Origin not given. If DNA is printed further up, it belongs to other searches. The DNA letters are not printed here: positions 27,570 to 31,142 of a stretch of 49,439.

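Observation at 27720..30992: Hnd/HoxEFU-type NAD(P)H diaphorase operon whose catalytic subunit is HdrA rather than a hydrogenase or formate dehydrogenase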

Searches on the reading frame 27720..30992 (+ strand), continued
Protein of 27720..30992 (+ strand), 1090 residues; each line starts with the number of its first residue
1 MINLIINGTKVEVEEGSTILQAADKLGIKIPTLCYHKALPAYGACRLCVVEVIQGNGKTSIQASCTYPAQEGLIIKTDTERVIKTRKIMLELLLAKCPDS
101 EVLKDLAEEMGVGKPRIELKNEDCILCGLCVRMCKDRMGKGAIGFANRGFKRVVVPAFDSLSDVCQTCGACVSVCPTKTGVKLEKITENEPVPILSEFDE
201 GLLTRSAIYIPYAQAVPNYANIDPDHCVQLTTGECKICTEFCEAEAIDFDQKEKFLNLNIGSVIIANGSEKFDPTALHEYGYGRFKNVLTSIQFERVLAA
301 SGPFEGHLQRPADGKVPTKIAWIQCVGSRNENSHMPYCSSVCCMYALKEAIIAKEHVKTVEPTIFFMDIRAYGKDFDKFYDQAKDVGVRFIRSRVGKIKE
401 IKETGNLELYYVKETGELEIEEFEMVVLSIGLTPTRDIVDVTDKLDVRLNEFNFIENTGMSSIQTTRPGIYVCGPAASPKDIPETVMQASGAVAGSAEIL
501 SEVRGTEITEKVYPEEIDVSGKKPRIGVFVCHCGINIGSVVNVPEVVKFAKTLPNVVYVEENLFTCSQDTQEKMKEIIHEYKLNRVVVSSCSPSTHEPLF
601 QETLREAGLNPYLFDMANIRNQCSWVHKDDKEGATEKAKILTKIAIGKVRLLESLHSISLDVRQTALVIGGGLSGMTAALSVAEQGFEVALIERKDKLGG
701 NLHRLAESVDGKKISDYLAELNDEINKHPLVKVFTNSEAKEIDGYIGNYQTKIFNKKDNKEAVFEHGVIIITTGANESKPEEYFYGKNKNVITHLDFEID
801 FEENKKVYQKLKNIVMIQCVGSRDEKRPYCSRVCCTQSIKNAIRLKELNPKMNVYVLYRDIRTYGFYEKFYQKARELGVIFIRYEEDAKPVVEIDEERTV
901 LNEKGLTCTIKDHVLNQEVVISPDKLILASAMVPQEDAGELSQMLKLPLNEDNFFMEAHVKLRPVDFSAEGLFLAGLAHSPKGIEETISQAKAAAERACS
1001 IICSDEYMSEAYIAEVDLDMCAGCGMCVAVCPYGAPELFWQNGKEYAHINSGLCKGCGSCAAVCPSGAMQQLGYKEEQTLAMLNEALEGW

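Call 23: find_encoding_contigs(protein=P0044, flank=10000, max_places=1)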
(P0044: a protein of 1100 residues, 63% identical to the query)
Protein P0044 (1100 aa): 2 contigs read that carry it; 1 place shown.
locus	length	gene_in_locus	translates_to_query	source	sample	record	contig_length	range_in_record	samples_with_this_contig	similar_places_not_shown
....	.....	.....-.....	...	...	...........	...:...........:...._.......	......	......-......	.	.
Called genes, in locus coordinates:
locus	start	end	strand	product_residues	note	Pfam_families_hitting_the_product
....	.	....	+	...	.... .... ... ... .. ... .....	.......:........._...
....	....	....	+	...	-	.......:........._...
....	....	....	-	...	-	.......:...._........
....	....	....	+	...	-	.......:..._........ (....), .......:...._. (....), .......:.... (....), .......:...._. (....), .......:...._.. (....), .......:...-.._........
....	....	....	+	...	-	-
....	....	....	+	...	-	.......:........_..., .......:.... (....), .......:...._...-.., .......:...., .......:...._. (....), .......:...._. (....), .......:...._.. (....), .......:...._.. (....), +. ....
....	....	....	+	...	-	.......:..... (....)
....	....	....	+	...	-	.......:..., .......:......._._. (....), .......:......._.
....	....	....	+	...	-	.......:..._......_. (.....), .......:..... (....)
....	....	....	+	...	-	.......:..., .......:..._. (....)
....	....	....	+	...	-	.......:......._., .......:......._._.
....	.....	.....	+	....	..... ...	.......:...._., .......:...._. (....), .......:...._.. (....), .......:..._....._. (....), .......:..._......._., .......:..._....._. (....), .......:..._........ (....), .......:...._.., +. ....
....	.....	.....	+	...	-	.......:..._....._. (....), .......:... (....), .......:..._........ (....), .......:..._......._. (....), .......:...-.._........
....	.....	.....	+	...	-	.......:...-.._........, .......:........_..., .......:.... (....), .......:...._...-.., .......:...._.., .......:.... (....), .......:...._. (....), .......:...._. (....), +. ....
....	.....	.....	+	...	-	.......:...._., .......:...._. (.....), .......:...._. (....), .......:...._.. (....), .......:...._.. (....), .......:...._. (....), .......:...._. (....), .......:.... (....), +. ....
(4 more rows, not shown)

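Call 36: search_protein_families(library=ncbifam, proteins=[window:27720-30992:+], max_evalue=0.00001)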
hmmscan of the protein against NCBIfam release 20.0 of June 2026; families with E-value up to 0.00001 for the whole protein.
window:27720-30992:+ (1090 aa): 56 families (the best 25 are shown)
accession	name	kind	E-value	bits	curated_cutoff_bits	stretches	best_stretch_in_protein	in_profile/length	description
NF040770.1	hetero_SS_HdrA2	exception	1.8e-246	820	1100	3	189-502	252-562/777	CoB-CoM heterodisulfide reductase HdrA2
NF041778.1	hetero_SS_HdrA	equivalog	1.5e-187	624.9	1400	3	161-502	244-572/771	ferredoxin:CoB-CoM heterodisulfide reductase subunit HdrA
NF041891.1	hdrA_Methbact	equivalog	1e-176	589.4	1300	3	163-508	238-562/762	ferredoxin:CoB-CoM heterodisulfide reductase subunit HdrA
NF040763.1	FeFe_hydrog_A6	exception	3.8e-42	144.4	765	1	2-179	1-204/571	NADH-dependent [FeFe] hydrogenase, group A6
NF005745.0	PRK07569.1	equivalog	1.7e-32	112.7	333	2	3-96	5-95/238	bidirectional hydrogenase complex protein HoxU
TIGR01973.1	NuoG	equivalog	6.8e-28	97.8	470.05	1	5-97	2-91/606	NADH-quinone oxidoreductase subunit NuoG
NF009454.0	PRK12814.1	equivalog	1.5e-22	79.7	916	1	2-99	4-99/657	putative NADPH-dependent glutamate synthase small subunit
NF040762.1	Hydr_FeFe_Clost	exception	1.7e-20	73.1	900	1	3-95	2-91/572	ferredoxin hydrogenase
NF005895.0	PRK07860.1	equivalog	1.8e-18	66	802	1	1-98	17-113/811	NADH-quinone oxidoreductase subunit G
NF006305.0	PRK08493.1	equivalog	6.4e-18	64.2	591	1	1-91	1-86/819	NADH-quinone oxidoreductase subunit G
NF045874.1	Vhu_polyferre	exception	5.6e-13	48.4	600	2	990-1070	264-347/381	F420-non-reducing hydrogenase associated-polyferredoxin VhuB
NF040864.1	HgcB_ferredoxin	equivalog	1.4e-10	40.9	99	1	1007-1070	2-62/93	mercury methylation ferredoxin HgcB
NF040684.1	PorD_Arch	equivalog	1.6e-10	40.9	120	0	990-1035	31-78/85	pyruvate synthase subunit PorD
TIGR01372.1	soxA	subfamily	6.5e-10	37.5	1164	1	666-740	171-245/996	sarcosine oxidase subunit alpha family protein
NF006183.0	PRK08318.1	equivalog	7.2e-10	38.2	335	0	118-189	338-403/422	NAD-dependent dihydropyrimidine dehydrogenase subunit PreA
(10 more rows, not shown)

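Call 44: find_related_loci(query=A1, collection=genome_contigs, flank=10000)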
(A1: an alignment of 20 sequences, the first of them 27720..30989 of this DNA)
Query A1 (1090 aa) in genome_contigs; peptide patterns used: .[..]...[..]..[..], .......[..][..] (x = any residue, [..] = any of these).
600 stretches matched a pattern (row limit reached: there are more); 597 encode a relative of the query (tblastn E <= 1e-3); the best 80 are kept; 80 distinct loci.
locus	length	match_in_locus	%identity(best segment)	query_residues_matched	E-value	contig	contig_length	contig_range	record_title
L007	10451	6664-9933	92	1-1090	0e+0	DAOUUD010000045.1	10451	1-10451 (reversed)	MAG TPA_asm: Candidatus Cloacimonadota bacterium isolate CSMAG_814 CSMAG_814_k141_281611_length_10451_cov_9.6098, whole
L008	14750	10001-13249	70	2-1087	0e+0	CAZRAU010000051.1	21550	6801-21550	MAG TPA_asm: uncultured bacterium isolate SRP185410_co2_431 genome assembly, contig: NODE_2837_length_21550_cov_5.830426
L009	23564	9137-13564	74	163-1090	0e+0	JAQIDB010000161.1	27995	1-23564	MAG: Candidatus Delongbacteria bacterium isolate GH31 k119_474074, whole genome shotgun sequence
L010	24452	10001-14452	74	163-1090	0e+0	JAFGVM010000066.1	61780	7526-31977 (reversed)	MAG: Candidatus Delongbacteria bacterium isolate ZodW_Metabat.17 k87_12456072, whole genome shotgun sequence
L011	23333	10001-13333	56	1-1088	0e+0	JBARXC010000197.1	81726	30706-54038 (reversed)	MAG: bacterium isolate MFD12922_ilm_asm_bin33 k127_156962, whole genome shotgun sequence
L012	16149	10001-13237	53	1-1088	0e+0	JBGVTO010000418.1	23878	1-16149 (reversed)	MAG: Phycisphaerae bacterium isolate S_218_B3 k127_486942, whole genome shotgun sequence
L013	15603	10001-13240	52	1-1089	0e+0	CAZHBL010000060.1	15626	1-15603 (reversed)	MAG TPA_asm: uncultured Pirellulales bacterium isolate SRP185410_co2_165 genome assembly, contig: NODE_4647_length_15626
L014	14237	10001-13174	53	1-1088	0e+0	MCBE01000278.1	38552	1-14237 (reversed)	Candidatus Altiarchaeales archaeon WOR_SM1_SCG NODE_7_length_38552_cov_3689.17_ID_47, whole genome shotgun sequence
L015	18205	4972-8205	51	1-1087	0e+0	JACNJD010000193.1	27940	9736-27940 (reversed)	MAG: Candidatus Desulfacyla euxinica NIOZ-UU_NODE_1928_length_27940_cov_42.2507, whole genome shotgun sequence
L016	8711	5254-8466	51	2-1088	0e+0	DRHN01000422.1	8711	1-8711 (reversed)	MAG TPA_asm: Spirochaetes bacterium isolate HyVt-370 HyVt-370_k145_797391, whole genome shotgun sequence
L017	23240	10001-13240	50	1-1088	0e+0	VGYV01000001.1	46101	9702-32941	MAG: Planctomycetota bacterium isolate M_DeepCast_400m_m2_195 M_DeepCast_400m_m2_195_Ga0194112_10000808, whole genome sh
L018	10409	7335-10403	51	1-1035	0e+0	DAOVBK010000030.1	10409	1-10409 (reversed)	MAG TPA_asm: Candidatus Stahlbacteria bacterium isolate CSMAG_1003 CSMAG_1003_k141_4809652_length_10409_cov_5.9893, whol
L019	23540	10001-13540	51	1-1087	0e+0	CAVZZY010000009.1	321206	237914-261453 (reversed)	MAG: uncultured Acidobacteriaceae bacterium isolate MFD05580.bin.1.81 genome assembly, contig: contig_34154, whole genom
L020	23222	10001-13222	50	1-1083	0e+0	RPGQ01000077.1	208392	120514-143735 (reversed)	MAG: Desulfobacteraceae bacterium Eth-SRB2 Scaffold276_pilon, whole genome shotgun sequence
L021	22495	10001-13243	50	1-1088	0e+0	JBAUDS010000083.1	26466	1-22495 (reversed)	MAG: Thermoanaerobaculia bacterium isolate MFD13100_ilm_asm_bin9 k127_3059, whole genome shotgun sequence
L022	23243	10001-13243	49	1-1088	0e+0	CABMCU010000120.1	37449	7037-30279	uncultured archaeon isolate LFW-68_2 genome assembly, contig: LFW682_79, whole genome shotgun sequence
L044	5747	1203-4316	49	163-1090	0e+0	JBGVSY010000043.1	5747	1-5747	MAG: Nitrososphaeria archaeon isolate S_237_B8 k127_489177, whole genome shotgun sequence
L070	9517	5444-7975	51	233-1090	0e+0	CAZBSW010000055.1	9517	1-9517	MAG TPA_asm: uncultured Thermotogae bacterium isolate SRP323688_co1_249 genome assembly, contig: NODE_10636_length_9517_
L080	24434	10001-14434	50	165-1090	0e+0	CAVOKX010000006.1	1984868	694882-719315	MAG: uncultured Acidobacteriota bacterium isolate MFD00008.bin.1.215 genome assembly, contig: contig_23554, whole genome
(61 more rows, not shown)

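Call 58: search_protein_families(library=pfam, proteins=[P0056], max_evalue=0.000001)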
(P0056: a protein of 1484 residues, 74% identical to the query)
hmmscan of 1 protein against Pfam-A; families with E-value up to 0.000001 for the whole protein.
P0056 (1484 aa): 25 families
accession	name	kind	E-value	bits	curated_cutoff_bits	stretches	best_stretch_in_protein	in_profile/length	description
PF07992.20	Pyr_redox_2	-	8.9e-62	209.6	26.1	3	254-547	3-291/291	Pyridine nucleotide-disulphide oxidoreductase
PF13450.12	NAD_binding_8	-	2.7e-30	104.9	21.9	2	256-293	1-38/68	NAD(P)-binding Rossmann-like domain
PF12831.13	FAD_oxidored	-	7.6e-24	85.2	27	0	1061-1096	3-38/416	FAD dependent oxidoreductase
PF13738.12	Pyr_redox_3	-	2.2e-22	80.1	30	1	382-531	164-305/305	Pyridine nucleotide-disulphide oxidoreductase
PF00070.33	Pyr_redox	-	1.1e-21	77.5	22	1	384-458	1-80/82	Pyridine nucleotide-disulphide oxidoreductase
PF14691.11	Fer4_20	-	1.5e-21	76.7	25.8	1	158-236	30-111/113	Dihydroprymidine dehydrogenase domain II, 4Fe-4S cluster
PF01266.30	DAO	-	6.5e-21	75.7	27.9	1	254-287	2-35/353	FAD dependent oxidoreductase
PF00890.30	FAD_binding_2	-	1.5e-19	70.9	20.4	1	1060-1096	2-38/414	FAD binding domain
PF00037.32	Fer4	-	9.5e-18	63.7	21.1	0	105-123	3-21/24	4Fe-4S binding domain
PF01134.28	GIDA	-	3.3e-15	56.5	22.1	0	254-299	2-46/391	Glucose inhibited division protein A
PF01946.23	Thi4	-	5.7e-15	55.6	26.2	0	253-289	19-56/235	Thi4 family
PF03486.20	HI0933_like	-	2.9e-14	53.5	50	0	254-287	3-36/244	HI0933-like protein Rossmann domain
PF01494.25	FAD_binding_3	-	8.5e-14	52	22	0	254-294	4-44/349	FAD binding domain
PF01262.27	AlaDh_PNT_C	-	1.1e-12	48.2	23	0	384-421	30-67/214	Alanine dehydrogenase/PNT, C-terminal domain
PF12837.12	Fer4_6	-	2.8e-12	46.4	25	0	1407-1430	1-24/24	4Fe-4S binding domain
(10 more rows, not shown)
